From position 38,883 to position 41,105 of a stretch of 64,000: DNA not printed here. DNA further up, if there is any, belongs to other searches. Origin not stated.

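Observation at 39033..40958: HisF2 (WbuZ-like) fused in frame to a GT4 glycosyltransferase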

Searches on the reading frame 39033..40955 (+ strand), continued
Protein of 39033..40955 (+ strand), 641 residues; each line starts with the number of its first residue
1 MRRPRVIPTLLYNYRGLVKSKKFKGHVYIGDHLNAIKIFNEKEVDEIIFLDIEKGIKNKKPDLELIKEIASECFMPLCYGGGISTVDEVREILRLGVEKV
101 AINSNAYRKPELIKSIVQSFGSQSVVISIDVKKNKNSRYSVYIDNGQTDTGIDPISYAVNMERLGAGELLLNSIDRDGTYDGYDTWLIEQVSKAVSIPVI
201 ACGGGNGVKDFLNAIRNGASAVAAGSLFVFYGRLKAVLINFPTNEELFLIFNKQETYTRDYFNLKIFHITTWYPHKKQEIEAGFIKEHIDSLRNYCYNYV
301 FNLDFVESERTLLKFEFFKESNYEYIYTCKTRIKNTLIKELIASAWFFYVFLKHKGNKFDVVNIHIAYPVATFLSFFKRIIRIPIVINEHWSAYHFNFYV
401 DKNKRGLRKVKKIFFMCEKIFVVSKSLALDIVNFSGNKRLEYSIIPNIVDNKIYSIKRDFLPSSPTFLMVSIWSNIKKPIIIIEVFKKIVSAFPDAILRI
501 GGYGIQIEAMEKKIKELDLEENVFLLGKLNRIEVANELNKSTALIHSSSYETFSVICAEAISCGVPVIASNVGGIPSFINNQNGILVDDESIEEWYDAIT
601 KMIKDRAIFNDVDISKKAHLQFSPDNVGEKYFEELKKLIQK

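Call 38: search_protein_families(library=ncbifam, proteins=[P0121, P0122, P0137, P0136, P0206, P0238], max_evalue=1e-15)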
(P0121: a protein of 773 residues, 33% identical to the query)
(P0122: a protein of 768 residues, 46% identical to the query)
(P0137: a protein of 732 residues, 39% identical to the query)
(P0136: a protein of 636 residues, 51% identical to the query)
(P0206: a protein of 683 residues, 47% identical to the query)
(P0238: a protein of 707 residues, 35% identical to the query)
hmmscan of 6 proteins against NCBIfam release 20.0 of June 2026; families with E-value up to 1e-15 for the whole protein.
P0121 (773 aa): 13 families
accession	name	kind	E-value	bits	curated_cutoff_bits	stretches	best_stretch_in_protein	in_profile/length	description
NF041876.1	EPS_EpsE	equivalog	3.7e-41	141.7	400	2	154-332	165-354/389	exopolysaccharide biosynthesis GT4 family glycosyltransferase EpsE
TIGR03449.1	mycothiol_MshA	equivalog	4.5e-30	104.8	462.5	0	211-335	233-365/406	D-inositol-3-phosphate glycosyltransferase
TIGR03999.1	thiol_BshA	equivalog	2.3e-27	95.9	273.7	0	154-322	148-321/375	N-acetyl-alpha-D-glucosaminyl L-malate synthase BshA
TIGR03088.1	stp2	hypoth_equivalog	2.4e-27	96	409.05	0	563-722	158-330/374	TIGR03088 family PEP-CTERM/XrtA system glycosyltransferase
NF053787.1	GlcN_PG_synth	equivalog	4.5e-22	78.4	480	0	654-722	250-318/361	N-acetylglucosaminyl phosphatidylglycerol synthase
NF038255.1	exopoly_VpsD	equivalog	8.7e-22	77.5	300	0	175-307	178-315/381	VpsD family glycosyltransferase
NF041010.1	glycosy_Agl16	equivalog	1.7e-20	73.2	575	0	509-706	104-295/352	glycosylation protein Agl16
TIGR04348.1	TIGR04348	equivalog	2.4e-19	69.5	300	0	594-700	142-247/310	selenoneine biosynthesis selenosugar synthase SenB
TIGR02149.1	glgA_Coryne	subfamily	3.1e-19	69.3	302.4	0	654-721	272-342/391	glycogen synthase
NF050063.1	ProtGlycPglJ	equivalog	5.2e-19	68.7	500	0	549-721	152-323/363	N-acetylgalactosamine-N,N'-diacetylbacillosaminyl-diphospho-undecaprenol 4-alpha-N-acetylgalactosaminyltransferase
TIGR04005.1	wcaL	equivalog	2.4e-16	59.6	537.6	0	144-331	168-362/406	colanic acid biosynthesis glycosyltransferase WcaL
NF047684.1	TeichurnBiosyTuaC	equivalog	5.8e-16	58.4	550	0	633-721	257-345/391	teichuronic acid biosynthesis protein TuaC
NF046085.1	XrtY_assoc_Gly1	equivalog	7.4e-16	58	400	0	211-370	222-382/387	XrtY-associated glycosyltransferase XYAG1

P0122 (768 aa): 4 families
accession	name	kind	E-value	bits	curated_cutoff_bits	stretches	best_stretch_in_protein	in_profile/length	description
TIGR03573.1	WbuX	subfamily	1.6e-89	300.7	203.2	1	6-342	2-343/344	N-acetyl sugar amidotransferase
TIGR03999.1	thiol_BshA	equivalog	1.4e-19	70.3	273.7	1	544-756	146-366/375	N-acetyl-alpha-D-glucosaminyl L-malate synthase BshA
NF041876.1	EPS_EpsE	equivalog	1.9e-16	60.3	400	1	543-736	161-367/389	exopolysaccharide biosynthesis GT4 family glycosyltransferase EpsE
NF053787.1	GlcN_PG_synth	equivalog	4.5e-16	58.6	480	1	655-749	251-345/361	N-acetylglucosaminyl phosphatidylglycerol synthase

P0137 (732 aa): 2 families
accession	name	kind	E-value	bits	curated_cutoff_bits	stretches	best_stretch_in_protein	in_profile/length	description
NF041876.1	EPS_EpsE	equivalog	2.5e-20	73.1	400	1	191-354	207-376/389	exopolysaccharide biosynthesis GT4 family glycosyltransferase EpsE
TIGR03088.1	stp2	hypoth_equivalog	2.3e-16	59.8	409.05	1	216-368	216-371/374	TIGR03088 family PEP-CTERM/XrtA system glycosyltransferase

P0136 (636 aa): 8 families
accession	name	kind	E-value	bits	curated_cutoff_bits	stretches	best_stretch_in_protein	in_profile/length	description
NF038364.1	AglZ_HisF2_fam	equivalog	8.4e-104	346.3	310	1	3-246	3-247/248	AglZ/HisF2 family acetamidino modification protein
TIGR03572.1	WbuZ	equivalog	9.8e-87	290.1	299.7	1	4-229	5-232/232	glycosyl amidation-associated protein WbuZ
TIGR03573.1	WbuX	subfamily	2.8e-85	286.8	203.2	1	269-602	2-343/344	N-acetyl sugar amidotransferase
TIGR00735.1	hisF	equivalog_domain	5.6e-65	219.1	294.55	1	4-229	5-234/254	imidazole glycerol phosphate synthase subunit HisF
NF010112.0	PRK13585.1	equivalog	7.8e-40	136.9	243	1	5-226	5-223/241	1-(5-phosphoribosyl)-5-[(5-phosphoribosylamino)methylideneamino]imidazole-4-carboxamide isomerase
TIGR00007.1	TIGR00007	equivalog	1.4e-36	126.2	228.95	1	5-225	1-219/231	1-(5-phosphoribosyl)-5-[(5-phosphoribosylamino)methylideneamino]imidazole-4-carboxamide isomerase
TIGR01919.1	hisA-trpF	equivalog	2e-19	70.1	306.45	1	23-215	25-213/243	bifunctional 1-(5-phosphoribosyl)-5-((5-phosphoribosylamino)methylideneamino)imidazole-4-carboxamide isomerase/phosphoribosylanthranilate is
NF010113.0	PRK13586.1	equivalog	3.4e-17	62.9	238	1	5-227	4-221/232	1-(5-phosphoribosyl)-5-((5-phosphoribosylamino)methylideneamino)imidazole-4-carboxamide isomerase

P0206 (683 aa): 8 families
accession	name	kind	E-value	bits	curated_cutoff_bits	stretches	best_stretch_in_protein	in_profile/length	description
NF038364.1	AglZ_HisF2_fam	equivalog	2e-98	328.7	310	1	3-246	3-246/248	AglZ/HisF2 family acetamidino modification protein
TIGR03572.1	WbuZ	equivalog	5.5e-81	271.3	299.7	1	4-230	5-232/232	glycosyl amidation-associated protein WbuZ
TIGR00735.1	hisF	equivalog_domain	1.1e-59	201.8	294.55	1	3-230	4-234/254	imidazole glycerol phosphate synthase subunit HisF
TIGR03573.1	WbuX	subfamily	2.4e-58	198.2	203.2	1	285-612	2-341/344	N-acetyl sugar amidotransferase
NF010112.0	PRK13585.1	equivalog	1.2e-32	113.4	243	1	5-227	5-223/241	1-(5-phosphoribosyl)-5-[(5-phosphoribosylamino)methylideneamino]imidazole-4-carboxamide isomerase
TIGR00007.1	TIGR00007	equivalog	7.8e-32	110.7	228.95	1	5-226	1-219/231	1-(5-phosphoribosyl)-5-[(5-phosphoribosylamino)methylideneamino]imidazole-4-carboxamide isomerase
NF010114.0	PRK13587.1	equivalog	4.7e-16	59.2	305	1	42-215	45-212/234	1-(5-phosphoribosyl)-5-((5-phosphoribosylamino)methylideneamino)imidazole-4-carboxamide isomerase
TIGR01919.1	hisA-trpF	equivalog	7.5e-16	58.4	306.45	0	28-217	30-217/243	bifunctional 1-(5-phosphoribosyl)-5-((5-phosphoribosylamino)methylideneamino)imidazole-4-carboxamide isomerase/phosphoribosylanthranilate is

P0238 (707 aa): 16 families
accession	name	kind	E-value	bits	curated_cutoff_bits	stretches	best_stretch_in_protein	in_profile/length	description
TIGR00735.1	hisF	equivalog_domain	1.3e-130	434.1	294.55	2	458-706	2-254/254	imidazole glycerol phosphate synthase subunit HisF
TIGR03572.1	WbuZ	equivalog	3.3e-114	380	299.7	2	458-686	2-232/232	glycosyl amidation-associated protein WbuZ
TIGR00007.1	TIGR00007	equivalog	1.4e-112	374.9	228.95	2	215-443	1-230/231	1-(5-phosphoribosyl)-5-[(5-phosphoribosylamino)methylideneamino]imidazole-4-carboxamide isomerase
NF010112.0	PRK13585.1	equivalog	1.1e-105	352.6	243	2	212-447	2-237/241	1-(5-phosphoribosyl)-5-[(5-phosphoribosylamino)methylideneamino]imidazole-4-carboxamide isomerase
NF038364.1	AglZ_HisF2_fam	equivalog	1e-97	326.4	310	2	458-692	1-236/248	AglZ/HisF2 family acetamidino modification protein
TIGR01919.1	hisA-trpF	equivalog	7.4e-69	232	306.45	2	213-447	3-241/243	bifunctional 1-(5-phosphoribosyl)-5-((5-phosphoribosylamino)methylideneamino)imidazole-4-carboxamide isomerase/phosphoribosylanthranilate is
NF003156.0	PRK04128.1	equivalog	8.1e-64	215.7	285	2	213-444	2-224/231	1-(5-phosphoribosyl)-5-((5-phosphoribosylamino)methylideneamino)imidazole-4-carboxamide isomerase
TIGR01855.1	IMP_synth_hisH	equivalog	1.2e-59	201.4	105.4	1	2-199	1-197/198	imidazole glycerol phosphate synthase subunit HisH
NF010114.0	PRK13587.1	equivalog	6.2e-55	186.4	305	2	214-435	3-225/234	1-(5-phosphoribosyl)-5-((5-phosphoribosylamino)methylideneamino)imidazole-4-carboxamide isomerase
NF010113.0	PRK13586.1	equivalog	1.4e-44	152.5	238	1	214-440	3-227/232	1-(5-phosphoribosyl)-5-((5-phosphoribosylamino)methylideneamino)imidazole-4-carboxamide isomerase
NF010608.0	PRK14004.1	equivalog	2.4e-40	138.5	216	1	1-199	1-208/210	imidazole glycerol phosphate synthase subunit HisH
NF010712.0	PRK14114.1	equivalog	2.4e-39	135.3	327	1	216-442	4-234/241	1-(5-phosphoribosyl)-5-((5-phosphoribosylamino)methylideneamino)imidazole-4-carboxamide isomerase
TIGR00734.1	hisAF_rel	hypoth_equivalog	1.7e-24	86.9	179.85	0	214-439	2-221/221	HisA/HisF family protein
TIGR02129.1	hisA_euk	equivalog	1.8e-18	67.2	229.3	0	255-445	52-251/255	phosphoribosylformimino-5-aminoimidazole carboxamide ribotide isomerase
NF003198.0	PRK04169.1-2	subfamily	7.3e-17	61.3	247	0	520-568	187-235/249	geranylgeranylglyceryl/heptaprenylglyceryl phosphate synthase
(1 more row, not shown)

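Call 48: find_encoding_contigs(protein=P0048, flank=7000, max_places=1)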
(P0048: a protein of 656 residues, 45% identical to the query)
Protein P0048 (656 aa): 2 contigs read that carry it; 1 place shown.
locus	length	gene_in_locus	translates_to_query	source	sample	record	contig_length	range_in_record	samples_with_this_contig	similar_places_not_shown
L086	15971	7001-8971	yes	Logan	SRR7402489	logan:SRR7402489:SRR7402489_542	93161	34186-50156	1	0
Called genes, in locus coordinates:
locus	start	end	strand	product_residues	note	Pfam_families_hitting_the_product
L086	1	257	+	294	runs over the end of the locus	PF01531:Glyco_transf_11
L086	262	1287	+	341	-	PF13524:Glyco_trans_1_2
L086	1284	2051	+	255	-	-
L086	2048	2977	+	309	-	PF01370:Epimerase, PF04321:RmlD_sub_bind, PF02719:Polysacc_synt_2, PF16363:GDP_Man_Dehyd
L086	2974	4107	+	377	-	PF20706:GT4-conflict, PF00534:Glycos_transf_1, PF13692:Glyco_trans_1_4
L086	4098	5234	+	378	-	PF00534:Glycos_transf_1, PF13692:Glyco_trans_1_4, PF13524:Glyco_trans_1_2 (weak)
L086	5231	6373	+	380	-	-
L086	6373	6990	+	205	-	PF00117:GATase, PF01174:SNO (faint)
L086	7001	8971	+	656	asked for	PF00977:His_biosynth, PF00534:Glycos_transf_1, PF13692:Glyco_trans_1_4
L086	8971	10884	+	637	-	PF13522:GATase_6, PF13537:GATase_7, PF00733:Asn_synthase, PF03054:tRNA_Me_trans (weak)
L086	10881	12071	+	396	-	PF04932:Wzy_C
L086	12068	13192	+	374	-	PF02350:Epimerase_2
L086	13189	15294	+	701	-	PF02254:TrkA_N (faint), PF00107:ADH_zinc_N, PF13602:ADH_zinc_N_2 (faint), PF01408:GFO_IDH_MocA, PF22725:GFO_IDH_MocA_C3 (weak)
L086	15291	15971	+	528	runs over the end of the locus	PF16889:Hepar_II_III_N, PF07940:Hepar_II_III_C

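Call 49: find_encoding_contigs(protein=P0011, flank=7000, max_places=1)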
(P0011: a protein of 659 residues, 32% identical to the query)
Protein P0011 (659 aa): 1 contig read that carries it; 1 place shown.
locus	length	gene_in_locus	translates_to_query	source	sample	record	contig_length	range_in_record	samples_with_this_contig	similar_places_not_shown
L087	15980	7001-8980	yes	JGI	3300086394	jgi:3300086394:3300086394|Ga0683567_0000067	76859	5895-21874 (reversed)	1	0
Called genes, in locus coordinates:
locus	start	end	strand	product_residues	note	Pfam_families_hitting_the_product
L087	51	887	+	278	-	PF13489:Methyltransf_23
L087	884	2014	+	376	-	PF01041:DegT_DnrJ_EryC1, PF00155:Aminotran_1_2, PF00266:Aminotran_5 (weak)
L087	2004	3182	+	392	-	-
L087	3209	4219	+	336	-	PF06662:C5-epim_C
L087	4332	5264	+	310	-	PF00535:Glycos_transf_2, PF10111:Glyco_tranf_2_2 (weak), PF13641:Glyco_tranf_2_3 (weak)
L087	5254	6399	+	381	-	-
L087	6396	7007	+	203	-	PF00117:GATase, PF01174:SNO, PF07722:Peptidase_C26 (weak)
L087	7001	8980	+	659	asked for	PF00977:His_biosynth, PF01207:Dus (faint), PF00534:Glycos_transf_1, PF13692:Glyco_trans_1_4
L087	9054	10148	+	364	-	-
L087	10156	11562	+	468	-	-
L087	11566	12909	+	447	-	PF27533:CapK_C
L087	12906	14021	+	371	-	PF00534:Glycos_transf_1, PF13692:Glyco_trans_1_4, PF13524:Glyco_trans_1_2 (weak)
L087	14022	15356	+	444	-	PF04015:DUF362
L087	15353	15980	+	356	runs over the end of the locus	PF04007:DUF354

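Call 51: predict_structure(alignment_id=A3)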
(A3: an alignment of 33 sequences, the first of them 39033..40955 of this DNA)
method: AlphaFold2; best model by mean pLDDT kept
length: 641 residues; sequences in the alignment: 33
mean_pLDDT: 87.5   pTM: 0.60
mean pLDDT of the five models: 87.5, 87.5, 87.1, 86.5, 85.7
residues with pLDDT >= 90: 413; 70-90: 151; 50-70: 59; < 50: 18
segments of 3 or more residues with pLDDT < 50: 21-25, 229-232, 253-260
pLDDT, mean of each block of 10 residues (from residue 1): 72 74 52 81 84 82 93 92 94 96 93 96 94 84 86 95 96 67 84 93 72 83 63 53 66 47 85 84 89 92 90 92 92 89 94 94 93 91 93 70 69 93 94 92 95 93 96 93 98 97 96 98 97 97 96 94 98 94 95 97 95 97 95 92 84
secondary structure, 60 per line:
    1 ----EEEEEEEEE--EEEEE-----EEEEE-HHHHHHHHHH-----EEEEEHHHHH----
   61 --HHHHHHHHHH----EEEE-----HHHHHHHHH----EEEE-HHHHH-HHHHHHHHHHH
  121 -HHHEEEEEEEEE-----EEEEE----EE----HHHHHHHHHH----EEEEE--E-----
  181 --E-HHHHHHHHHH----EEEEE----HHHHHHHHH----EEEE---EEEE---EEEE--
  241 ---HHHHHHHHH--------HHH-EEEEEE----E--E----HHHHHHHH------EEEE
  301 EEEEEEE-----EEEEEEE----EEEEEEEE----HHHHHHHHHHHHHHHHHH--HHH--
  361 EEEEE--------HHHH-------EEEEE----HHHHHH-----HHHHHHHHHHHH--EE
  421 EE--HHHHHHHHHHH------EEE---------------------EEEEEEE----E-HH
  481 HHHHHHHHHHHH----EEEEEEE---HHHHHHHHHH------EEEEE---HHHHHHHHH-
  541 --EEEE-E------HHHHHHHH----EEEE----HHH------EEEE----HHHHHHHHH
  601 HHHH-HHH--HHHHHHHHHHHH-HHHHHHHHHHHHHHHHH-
elements in order: E5-13 E16-20 E26-30 H32-41 E47-51 H52-56 H63-72 E77-80 H86-94 E99-102 H104-108 H110-120 E125-133 E139-143 H154-163 E168-172 H185-194 E199-203 H208-216 E221-224 E228-231 E235-238 H244-252 E265-270 H283-290 E297-307 E313-319 E324-331 H336-353 E361-365 H374-377 E385-389 H394-399 H405-416 E419-422 H425-435 E442-444 E466-472 H479-492 E497-503 H507-516 E523-527 H531-539 E543-546 H555-562 E567-570 E584-587 H592-604 H611-622 H624-640

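Call 53: fold_search(model_id=the predicted structure, library=pdb)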
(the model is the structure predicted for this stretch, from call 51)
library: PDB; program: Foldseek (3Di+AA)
matches with E <= 10: 1681; with E <= 0.001: 747
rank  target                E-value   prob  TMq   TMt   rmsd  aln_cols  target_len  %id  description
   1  4evz_B                1.4e-19  1.00  0.34  0.81   3.9       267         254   34  Structure of HisF-LUCA (released 2013-11-06)
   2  4evz_A                2.6e-19  1.00  0.35  0.83   4.0       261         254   36  Structure of HisF-LUCA (released 2013-11-06)
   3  1h5y_B                1.6e-18  1.00  0.33  0.81   2.8       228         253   39  HisF protein from Pyrobaculum aerophilum (released 2001-06-01)
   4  1ka9_F                5.7e-18  1.00  0.32  0.78   4.4       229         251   38  Imidazole Glycerol Phosphate Synthase (released 2002-12-04)
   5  1thf                  6.0e-18  1.00  0.32  0.77   4.4       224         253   38  CYCLASE SUBUNIT OF IMIDAZOLEGLYCEROLPHOSPHATE SYNTHASE FROM THERMOTOGA MARITIMA (released 2000-07-14)
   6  7qc7                  6.3e-18  1.00  0.31  0.76   4.8       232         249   38  HisF-C9A-D11E-V33A_L50H_I52H mutant (apo) from T. maritima (released 2022-08-10)
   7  1h5y_A                7.0e-18  1.00  0.33  0.80   2.6       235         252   37  HisF protein from Pyrobaculum aerophilum (released 2001-06-01)
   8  7qc3                  7.7e-18  1.00  0.31  0.75   4.7       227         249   37  HisF from T. maritima (released 2022-08-10)
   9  1vh7                  7.7e-18  1.00  0.30  0.75   4.9       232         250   35  Crystal structure of a cyclase subunit of imidazolglycerolphosphate synthase (released 2003-12-30)
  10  7qc6                  1.1e-17  1.00  0.31  0.76   4.7       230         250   37  HisF_C9A_L50H_I52H mutant (apo) from T. maritima (released 2022-08-10)
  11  3c4q_B                1.1e-17  1.00  0.47  0.73   4.9       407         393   17  Structure of the retaining glycosyltransferase MshA : The first step in mycothiol biosynthesis. Organism : Corynebacte (released 2008-04-01)
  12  6n1x                  1.7e-17  1.00  0.47  0.77   5.3       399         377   20  BshA from Staphylococcus aureus complexed with UDP and N-acetylglucosamine (released 2019-08-21)
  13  6ru0_A                1.8e-17  1.00  0.31  0.76   4.6       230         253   38  Light-Regulation of Imidazole Glycerol Phosphate Synthase by Interference with its Allosteric Machinery through Photo- (released 2020-05-20)
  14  7qc8                  1.8e-17  1.00  0.31  0.77   4.9       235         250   37  HisF-C9A-D11E-V33A_L50H_I52H mutant in complex with Zn(II) from T. maritima (released 2022-08-10)
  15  2a0n                  1.9e-17  1.00  0.31  0.76   4.6       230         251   38  Crystal structure of Imidazole glycerol phosphate synthase subunit hisF (EC 4.1.3.-) (tm1036) from Thermotoga maritima a (released 2005-07-19)
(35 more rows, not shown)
